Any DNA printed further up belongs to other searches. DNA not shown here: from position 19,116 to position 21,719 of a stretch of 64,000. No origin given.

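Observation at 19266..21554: Molybdenum subunit lacks the near-invariant catalytic Glu and apical-oxo Gln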

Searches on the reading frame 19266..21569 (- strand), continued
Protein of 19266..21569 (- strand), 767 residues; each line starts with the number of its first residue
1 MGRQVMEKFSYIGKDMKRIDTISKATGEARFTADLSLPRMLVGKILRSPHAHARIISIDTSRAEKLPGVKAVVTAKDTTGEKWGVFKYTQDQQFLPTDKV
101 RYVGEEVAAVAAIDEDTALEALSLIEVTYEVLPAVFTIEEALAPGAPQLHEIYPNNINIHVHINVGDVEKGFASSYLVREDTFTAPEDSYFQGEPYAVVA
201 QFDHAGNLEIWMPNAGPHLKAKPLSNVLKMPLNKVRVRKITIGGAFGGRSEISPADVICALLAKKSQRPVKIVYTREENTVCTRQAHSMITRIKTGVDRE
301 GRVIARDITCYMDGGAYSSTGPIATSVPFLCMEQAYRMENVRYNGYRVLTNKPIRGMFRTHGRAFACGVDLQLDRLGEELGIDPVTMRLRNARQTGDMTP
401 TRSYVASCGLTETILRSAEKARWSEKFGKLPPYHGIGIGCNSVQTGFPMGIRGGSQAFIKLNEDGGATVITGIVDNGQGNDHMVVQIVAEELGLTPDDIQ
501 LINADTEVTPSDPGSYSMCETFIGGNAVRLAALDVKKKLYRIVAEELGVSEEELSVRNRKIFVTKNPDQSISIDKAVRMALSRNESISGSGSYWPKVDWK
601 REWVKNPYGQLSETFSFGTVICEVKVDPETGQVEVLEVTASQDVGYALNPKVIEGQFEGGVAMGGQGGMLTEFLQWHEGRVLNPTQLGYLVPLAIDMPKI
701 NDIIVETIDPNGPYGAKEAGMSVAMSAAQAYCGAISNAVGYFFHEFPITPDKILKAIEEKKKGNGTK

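Call 41: search_protein_families(library=ncbifam, proteins=[L044:3374-4681:+, L044:6084-8432:+, L044:1606-3315:+, L031:7104-8411:-, L031:5846-6991:-, L031:4672-5820:-, L031:1624-2028:-, L076:13397-15034:+, L076:15157-17262:+, L044:4503-5669:+], max_evalue=1e-10)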
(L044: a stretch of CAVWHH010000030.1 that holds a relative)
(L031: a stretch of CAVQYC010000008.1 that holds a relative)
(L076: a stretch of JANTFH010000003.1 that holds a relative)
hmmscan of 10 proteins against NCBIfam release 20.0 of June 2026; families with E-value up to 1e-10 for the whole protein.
L044:3374-4681:+ (435 aa): 6 families
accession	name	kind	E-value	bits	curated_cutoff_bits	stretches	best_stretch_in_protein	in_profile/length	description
TIGR02155.1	PA_CoA_ligase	equivalog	1.5e-116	389.5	646.3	1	12-433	5-422/422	phenylacetate--CoA ligase PaaK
NF041878.1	paak_haloarch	equivalog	6.5e-114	380.8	700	1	10-433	8-427/427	phenylacetate--CoA ligase PaaK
NF045666.1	DVU1553_fam_AMP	equivalog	6e-54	183.3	300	1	8-327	16-330/331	DVU_1553 family AMP-dependent CoA ligase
NF053551.1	FlxY_rubin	equivalog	4.2e-51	174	520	1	9-433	3-424/424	flexirubin biosynthesis putative acyl-CoA ligase FlxY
NF041217.1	BagE_FevW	exception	3e-32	112.1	800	1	10-419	8-392/424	bagremycin/ferroverdin synthetase BagE/FevW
TIGR03335.1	F390_ftsA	equivalog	1.7e-31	109.5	458.7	1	11-380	10-383/445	coenzyme F390 synthetase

L044:6084-8432:+ (782 aa): 13 families
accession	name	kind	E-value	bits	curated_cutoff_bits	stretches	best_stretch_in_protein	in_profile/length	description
TIGR03194.1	4hydrxCoA_A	equivalog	2.5e-196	654.4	994.55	1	33-775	1-746/746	4-hydroxybenzoyl-CoA reductase subunit alpha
NF043082.1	XdhA_XDHase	equivalog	3.6e-179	597.4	780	1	29-778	1-755/758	xanthine dehydrogenase subunit XdhA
NF007426.0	PRK09970.1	equivalog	2.8e-173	577.9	916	1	27-777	4-757/761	xanthine dehydrogenase molybdenum-binding subunit XdhA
NF041018.1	glyceraldDH_alpha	equivalog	6.8e-136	454.6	790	1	28-772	2-741/741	glyceraldehyde dehydrogenase subunit alpha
TIGR03196.1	pucD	equivalog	8.8e-133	444.3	783.65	1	29-771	3-754/763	xanthine dehydrogenase subunit D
TIGR03311.1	Se_dep_XDH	equivalog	8.6e-122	407.8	830.45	2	28-566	161-685/848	selenium-dependent xanthine dehydrogenase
NF040766.1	CODH_aero_grp5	exception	3.9e-110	369.3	950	1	28-771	4-781/785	aerobic carbon-monoxide dehydrogenase large subunit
TIGR03313.1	Se_sel_red_Mo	hypoth_equivalog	8e-110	368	1101.9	2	181-776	361-950/951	molybdopterin-dependent oxidoreductase Mo/Fe-S-binding subunit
NF045668.1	pterin_aldehy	equivalog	1.5e-106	357.5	1100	2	23-556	169-715/905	molybdopterin-dependent aldehyde oxidoreductase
TIGR02416.1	CO_dehy_Mo_lg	equivalog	2.1e-100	337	991.15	1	44-772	8-768/770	aerobic carbon-monoxide dehydrogenase large subunit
NF041671.1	peri_hyde_PaoC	equivalog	2e-98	330.7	1180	1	24-777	13-733/735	aldehyde oxidoreductase molybdenum-binding subunit PaoC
TIGR02965.1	xanthine_xdhB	equivalog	1.1e-96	324.8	849.5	1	30-776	2-755/758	xanthine dehydrogenase molybdopterin binding subunit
TIGR02969.1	mam_aldehyde_ox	subfamily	1.5e-43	148.5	1912.3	1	40-549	587-1092/1330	aldehyde oxidase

L044:1606-3315:+ (569 aa): 2 families
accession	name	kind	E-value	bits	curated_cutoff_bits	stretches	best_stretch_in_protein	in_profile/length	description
NF050157.1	CapLactmsBetCapB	equivalog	5.5e-78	262.7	1000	1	6-568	2-575/577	caprolactamase subunit beta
NF042976.1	AcphenoCarb_ApcD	equivalog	1.9e-35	122.3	1500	1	4-447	28-486/685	acetophenone carboxylase subunit delta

L031:7104-8411:- (435 aa): 7 families
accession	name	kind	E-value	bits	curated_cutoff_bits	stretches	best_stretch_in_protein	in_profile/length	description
NF052585.1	SucGlutTfsCaiB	equivalog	5.7e-56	189.8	750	1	51-418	16-388/394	succinate--glutarate CoA-transferase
NF003809.0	PRK05398.1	subfamily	1.3e-39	136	442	2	58-240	20-201/416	formyl-CoA transferase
NF041294.1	Scnl_mescCoAtase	equivalog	6.4e-39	134.2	700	1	40-414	1-379/381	succinyl-CoA:mesaconate CoA-transferase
NF008511.0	PRK11430.1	equivalog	1.9e-38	132.6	522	1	57-369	24-335/381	CoA:oxalate CoA-transferase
TIGR03253.1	oxalate_frc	equivalog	2.3e-37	128.7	504.2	2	58-240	19-200/416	formyl-CoA transferase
NF002914.1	PRK03525.1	equivalog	7.7e-17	61.3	413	1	106-434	63-396/400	L-carnitine CoA-transferase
TIGR04253.1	mesacon_CoA_iso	equivalog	2.1e-16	59.9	725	1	63-434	23-399/403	2-methylfumaryl-CoA isomerase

L031:5846-6991:- (381 aa): 20 families
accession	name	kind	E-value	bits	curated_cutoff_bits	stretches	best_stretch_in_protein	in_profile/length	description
NF042972.1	AcrlCoAredClosAcrC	equivalog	3.4e-104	348.5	640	1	1-378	1-378/378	acryloyl-CoA reductase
NF045552.1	GlutCoADH_Des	equivalog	1.6e-77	261.3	470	1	1-377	1-380/387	glutaryl-CoA dehydrogenase Acd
NF043006.1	CyhCrbnylCoADH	equivalog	3.3e-70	237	650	1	21-379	21-378/380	cyclohexane-1-carbonyl-CoA dehydrogenase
NF058590.1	AcCoDHFadEBacil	equivalog_domain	1.3e-67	228.7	600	1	6-380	22-414/586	acyl-CoA dehydrogenase FadE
NF042439.1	SulpropCoADesulf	equivalog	2.7e-67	227.2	600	1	19-378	6-372/379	3-sulfinopropanoyl-CoA desulfinase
NF045652.1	ProlPCPDhRedW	equivalog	1.1e-64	218.6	650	1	28-375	25-372/376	L-prolyl-[peptidyl-carrier protein] dehydrogenase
NF008997.0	PRK12341.1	equivalog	1.2e-62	212.1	537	1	1-379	1-379/382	acyl-CoA dehydrogenase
NF053553.1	prodigi_MBC_PigA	equivalog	4e-58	197.4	500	1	1-375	1-378/381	prodigiosin MBC biosynthesis dehydrogenase PigA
TIGR03207.1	cyc_hxne_CoA_dh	equivalog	4.7e-55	186.8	575.35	1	20-376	17-371/372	cyclohexanecarboxyl-CoA dehydrogenase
NF002885.1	PRK03354.1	equivalog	2.4e-54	184.8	540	1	1-380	1-377/378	crotonobetainyl-CoA dehydrogenase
NF052270.1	Staph_DH_FadE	equivalog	5.7e-40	137.3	600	1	23-375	40-392/400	acyl-CoA dehydrogenase FadE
TIGR03204.1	pimC_large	equivalog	3.5e-33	115.1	623.85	1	7-313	14-312/395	pimeloyl-CoA dehydrogenase large subunit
TIGR03203.1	pimD_small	equivalog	6.9e-32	111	652.7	1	36-354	38-354/378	pimeloyl-CoA dehydrogenase small subunit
NF049984.1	Rv1679_FadE16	equivalog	7.3e-31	107.7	600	1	20-357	9-346/371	Rv1679 family acyl-CoA dehydrogenase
NF007000.1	PRK09463.1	subfamily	1.7e-26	92.8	600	1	4-343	42-399/726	acyl-CoA dehydrogenase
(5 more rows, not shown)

L031:4672-5820:- (382 aa): 20 families
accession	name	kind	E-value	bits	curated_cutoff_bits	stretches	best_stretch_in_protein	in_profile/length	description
NF042972.1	AcrlCoAredClosAcrC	equivalog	5.9e-96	321.4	640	1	1-379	1-377/378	acryloyl-CoA reductase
NF045552.1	GlutCoADH_Des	equivalog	9.7e-81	271.9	470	1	1-373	1-374/387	glutaryl-CoA dehydrogenase Acd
NF043006.1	CyhCrbnylCoADH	equivalog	3.4e-75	253.4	650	1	6-378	5-375/380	cyclohexane-1-carbonyl-CoA dehydrogenase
NF008997.0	PRK12341.1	equivalog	1.1e-70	238.7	537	1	1-379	1-377/382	acyl-CoA dehydrogenase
NF042439.1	SulpropCoADesulf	equivalog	1.4e-69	234.7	600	1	19-380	7-372/379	3-sulfinopropanoyl-CoA desulfinase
NF058590.1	AcCoDHFadEBacil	equivalog_domain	2.9e-69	234.1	600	1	5-379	21-411/586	acyl-CoA dehydrogenase FadE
NF045652.1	ProlPCPDhRedW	equivalog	3.5e-61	207.1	650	1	10-376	5-371/376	L-prolyl-[peptidyl-carrier protein] dehydrogenase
NF053553.1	prodigi_MBC_PigA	equivalog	2.9e-59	201.1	500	1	1-377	1-378/381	prodigiosin MBC biosynthesis dehydrogenase PigA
NF002885.1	PRK03354.1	equivalog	1.8e-57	195.1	540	1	1-376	1-371/378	crotonobetainyl-CoA dehydrogenase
TIGR03207.1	cyc_hxne_CoA_dh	equivalog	3.7e-54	183.9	575.35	1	17-376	13-369/372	cyclohexanecarboxyl-CoA dehydrogenase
NF052270.1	Staph_DH_FadE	equivalog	4.4e-40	137.7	600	1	5-381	21-396/400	acyl-CoA dehydrogenase FadE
TIGR03203.1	pimD_small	equivalog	1.3e-31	110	652.7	1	2-351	1-349/378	pimeloyl-CoA dehydrogenase small subunit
NF049984.1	Rv1679_FadE16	equivalog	1e-29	103.9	600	1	23-381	11-368/371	Rv1679 family acyl-CoA dehydrogenase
TIGR03204.1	pimC_large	equivalog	4.9e-29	101.4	623.85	1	7-298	14-296/395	pimeloyl-CoA dehydrogenase large subunit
TIGR04022.1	sulfur_SfnB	equivalog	8.4e-24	84.2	430.9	1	20-358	17-360/391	SfnB family sulfur acquisition oxidoreductase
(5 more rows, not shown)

L031:1624-2028:- (134 aa): 3 families
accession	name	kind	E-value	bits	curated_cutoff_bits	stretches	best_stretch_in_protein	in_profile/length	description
TIGR00640.1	acid_CoA_mut_C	subfamily_domain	2.1e-42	144.2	57.45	1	6-132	2-128/132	methylmalonyl-CoA mutase C-terminal domain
NF006944.0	PRK09426.1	equivalog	3.1e-31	108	876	1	5-129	588-712/721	methylmalonyl-CoA mutase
NF045497.1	IsobCoAmut_IcmF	equivalog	4.8e-16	57.8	1500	1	6-118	2-116/1076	fused isobutyryl-CoA mutase/GTPase IcmF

L076:13397-15034:+ (545 aa): 4 families
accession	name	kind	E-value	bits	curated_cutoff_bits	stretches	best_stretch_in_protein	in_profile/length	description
TIGR00641.1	acid_CoA_mut_N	subfamily_domain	4.1e-165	550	303.8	1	21-544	5-527/528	methylmalonyl-CoA mutase N-terminal domain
NF006944.0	PRK09426.1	equivalog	5.8e-135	451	876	1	9-541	27-553/721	methylmalonyl-CoA mutase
NF045497.1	IsobCoAmut_IcmF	equivalog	1.3e-62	211.9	1500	1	17-540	524-1073/1076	fused isobutyryl-CoA mutase/GTPase IcmF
TIGR00642.1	mmCoA_mut_beta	equivalog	1.5e-44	152.3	617.25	1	16-468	43-458/620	methylmalonyl-CoA mutase small subunit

L076:15157-17262:+ (701 aa): 3 families
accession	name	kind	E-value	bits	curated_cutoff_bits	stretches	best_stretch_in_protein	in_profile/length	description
NF050156.1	CapLactmsAlpCapA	equivalog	2.3e-208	693.8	1000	1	3-688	1-687/689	caprolactamase subunit alpha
NF042975.2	AcphenoCarb_ApcC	equivalog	4.6e-116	388.8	1500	1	5-682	11-705/733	acetophenone carboxylase subunit gamma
NF042960.1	AcphenoCarb_ApcA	equivalog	1.5e-72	244.8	1250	1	4-685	3-654/658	acetophenone carboxylase subunit alpha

L044:4503-5669:+ (388 aa): 7 families
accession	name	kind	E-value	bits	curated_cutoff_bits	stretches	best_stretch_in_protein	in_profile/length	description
NF043083.1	XdhB_XDHase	equivalog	6.1e-75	252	310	2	68-266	6-206/289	xanthine dehydrogenase subunit XdhB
NF007427.0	PRK09971.1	equivalog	2.8e-73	246.7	287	2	68-266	6-206/292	xanthine dehydrogenase FAD-binding subunit XdhB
NF041019.1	glyceraldDH_beta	equivalog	1.1e-61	208.6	350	2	66-271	5-206/280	glyceraldehyde dehydrogenase subunit beta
TIGR02963.1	xanthine_xdhA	equivalog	2.2e-39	135.4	467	1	68-268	194-392/468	xanthine dehydrogenase small subunit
TIGR03195.1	4hydrxCoA_B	equivalog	3e-33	115.3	404.55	2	66-178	4-116/321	4-hydroxybenzoyl-CoA reductase subunit beta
TIGR03199.1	pucC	equivalog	2.2e-20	73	306.05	1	72-260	1-185/264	xanthine dehydrogenase subunit C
TIGR03312.1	Se_sel_red_FAD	hypoth_equivalog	1.9e-15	56.8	241.5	1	68-219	3-146/257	molybdopterin-dependent oxidoreductase FAD-binding subunit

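Call 52: list_cluster_members(proteins=[P0123, P0121, P0122, P0143, P0214, P0198, P0162, P0124, P0127, P0136])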
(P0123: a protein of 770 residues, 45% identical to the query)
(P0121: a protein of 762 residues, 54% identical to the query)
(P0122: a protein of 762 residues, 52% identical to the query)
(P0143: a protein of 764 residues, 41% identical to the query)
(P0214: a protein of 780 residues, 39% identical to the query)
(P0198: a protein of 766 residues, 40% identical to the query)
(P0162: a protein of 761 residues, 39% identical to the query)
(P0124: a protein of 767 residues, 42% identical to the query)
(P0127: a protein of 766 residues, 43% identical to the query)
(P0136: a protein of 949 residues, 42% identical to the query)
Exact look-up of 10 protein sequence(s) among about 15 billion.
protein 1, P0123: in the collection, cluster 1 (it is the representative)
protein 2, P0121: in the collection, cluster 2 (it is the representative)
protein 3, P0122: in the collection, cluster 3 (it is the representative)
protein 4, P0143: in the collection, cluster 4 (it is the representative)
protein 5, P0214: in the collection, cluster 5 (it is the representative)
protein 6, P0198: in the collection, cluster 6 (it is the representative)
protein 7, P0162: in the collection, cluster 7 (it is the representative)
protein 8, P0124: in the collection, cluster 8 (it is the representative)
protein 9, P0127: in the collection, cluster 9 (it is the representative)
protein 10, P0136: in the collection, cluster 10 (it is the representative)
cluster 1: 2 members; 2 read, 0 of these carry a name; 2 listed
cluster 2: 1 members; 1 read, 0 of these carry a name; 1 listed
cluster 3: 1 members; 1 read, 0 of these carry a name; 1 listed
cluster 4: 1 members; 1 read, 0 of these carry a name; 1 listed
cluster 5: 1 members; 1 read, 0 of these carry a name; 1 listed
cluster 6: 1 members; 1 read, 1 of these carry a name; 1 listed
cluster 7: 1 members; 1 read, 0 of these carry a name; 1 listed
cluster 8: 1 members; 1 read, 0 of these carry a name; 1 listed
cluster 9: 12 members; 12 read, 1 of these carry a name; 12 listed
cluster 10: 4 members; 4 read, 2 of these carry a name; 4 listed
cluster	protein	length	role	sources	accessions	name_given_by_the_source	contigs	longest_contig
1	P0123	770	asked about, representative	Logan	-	-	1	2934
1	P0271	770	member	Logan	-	-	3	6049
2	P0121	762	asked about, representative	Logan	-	-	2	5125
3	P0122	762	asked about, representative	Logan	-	-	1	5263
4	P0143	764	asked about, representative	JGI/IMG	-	-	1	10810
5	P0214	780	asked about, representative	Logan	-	-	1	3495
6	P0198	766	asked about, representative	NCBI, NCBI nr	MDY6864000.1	MAG: molybdopterin cofactor-binding domain-containing protein [Thermodesulfobacteriota ... | molybdopterin cofactor-binding domain-containing protein [Thermodesulfobacteriota ...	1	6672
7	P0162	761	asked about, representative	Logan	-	-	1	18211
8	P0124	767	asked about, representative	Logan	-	-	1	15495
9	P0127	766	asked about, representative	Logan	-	-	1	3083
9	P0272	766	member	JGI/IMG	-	4-hydroxybenzoyl-CoA reductase alpha subunit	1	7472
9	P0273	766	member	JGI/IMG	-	-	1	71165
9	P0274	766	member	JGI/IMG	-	-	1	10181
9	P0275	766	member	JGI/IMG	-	-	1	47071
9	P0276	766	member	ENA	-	-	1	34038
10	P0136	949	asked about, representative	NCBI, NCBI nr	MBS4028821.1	MAG: molybdopterin-dependent oxidoreductase [Ignavibacteriales bacterium] | molybdopterin-dependent oxidoreductase [Ignavibacteriales bacterium]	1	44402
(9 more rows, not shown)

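Call 53: find_encoding_contigs(protein=P0271, flank=6000, max_places=3)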
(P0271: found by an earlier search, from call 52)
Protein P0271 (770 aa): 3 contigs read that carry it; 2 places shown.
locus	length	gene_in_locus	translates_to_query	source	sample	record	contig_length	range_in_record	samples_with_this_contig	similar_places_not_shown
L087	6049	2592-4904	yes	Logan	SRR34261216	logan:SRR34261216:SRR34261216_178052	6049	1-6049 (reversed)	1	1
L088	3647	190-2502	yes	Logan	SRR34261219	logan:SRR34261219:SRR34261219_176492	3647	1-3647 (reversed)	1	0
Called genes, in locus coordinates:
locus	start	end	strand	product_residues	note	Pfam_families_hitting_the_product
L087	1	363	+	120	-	?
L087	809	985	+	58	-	-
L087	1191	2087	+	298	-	PF00941:FAD_binding_5, PF03450:CO_deh_flav_C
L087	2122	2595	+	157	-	PF00111:Fer2, PF01799:Fer2_2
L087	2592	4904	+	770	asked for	PF01315:Ald_Xan_dh_C, PF02738:MoCoBD_1, PF20256:MoCoBD_2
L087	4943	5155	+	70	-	-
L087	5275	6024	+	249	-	PF00106:adh_short, PF08659:KR, PF13561:adh_short_C2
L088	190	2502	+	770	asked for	PF01315:Ald_Xan_dh_C, PF02738:MoCoBD_1, PF20256:MoCoBD_2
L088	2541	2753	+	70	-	-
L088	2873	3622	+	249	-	PF00106:adh_short, PF08659:KR, PF13561:adh_short_C2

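Call 65: predict_structure(alignment_id=A1)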
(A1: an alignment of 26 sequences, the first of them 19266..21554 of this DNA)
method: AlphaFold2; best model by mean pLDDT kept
length: 762 residues; sequences in the alignment: 26
mean_pLDDT: 49.7   pTM: 0.37
mean pLDDT of the five models: 49.7, 48.9, 46.8, 41.3, 40.0
residues with pLDDT >= 90: 30; 70-90: 142; 50-70: 149; < 50: 441
segments of 3 or more residues with pLDDT < 50: 1-34, 73-100, 127-138, 140-160, 179-193, 207-218, 235-252, 263-284, 306-330, 334-362, 395-404, 424-449, 469-474, 499-515, 590-744, 759-762
pLDDT, mean of each block of 10 residues (from residue 1): 26 27 35 47 52 82 73 38 25 34 62 77 59 43 39 38 74 69 28 56 56 45 57 43 33 55 45 25 53 83 49 29 43 45 25 34 63 81 74 50 51 57 40 27 33 80 67 55 84 68 29 48 83 93 90 90 89 85 73 35 29 33 41 31 22 22 22 25 23 25 30 30 41 46 52 58 32
secondary structure, 60 per line:
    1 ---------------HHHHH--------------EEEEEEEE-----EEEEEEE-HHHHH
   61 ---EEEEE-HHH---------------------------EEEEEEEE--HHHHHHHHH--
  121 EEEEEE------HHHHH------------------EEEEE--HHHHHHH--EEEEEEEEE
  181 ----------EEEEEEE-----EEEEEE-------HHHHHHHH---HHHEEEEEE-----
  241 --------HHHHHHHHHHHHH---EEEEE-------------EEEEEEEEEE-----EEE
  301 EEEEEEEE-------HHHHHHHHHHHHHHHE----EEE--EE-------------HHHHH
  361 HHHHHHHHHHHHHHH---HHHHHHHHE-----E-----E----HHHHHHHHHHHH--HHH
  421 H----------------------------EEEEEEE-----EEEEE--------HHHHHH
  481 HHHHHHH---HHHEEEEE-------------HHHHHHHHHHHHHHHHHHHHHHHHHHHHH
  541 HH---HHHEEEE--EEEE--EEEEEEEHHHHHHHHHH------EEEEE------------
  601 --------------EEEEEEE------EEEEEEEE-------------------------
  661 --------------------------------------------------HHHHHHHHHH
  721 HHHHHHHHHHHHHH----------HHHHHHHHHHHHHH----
elements in order (helices of 4 or more, strands of 3 or more residues): H16-20 E35-42 E48-54 H56-60 E64-68 E100-107 H110-118 E121-126 H133-137 E156-160 H163-169 E172-180 E191-197 E203-208 H216-223 E230-235 H249-261 E265-269 E283-292 E298-308 H316-330 E336-338 H356-375 H379-386 H404-415 H418-421 E450-456 E462-466 H475-487 E494-498 H512-542 E549-552 E555-558 E561-567 H568-577 E584-588 E615-621 E628-635 H711-734 H745-758
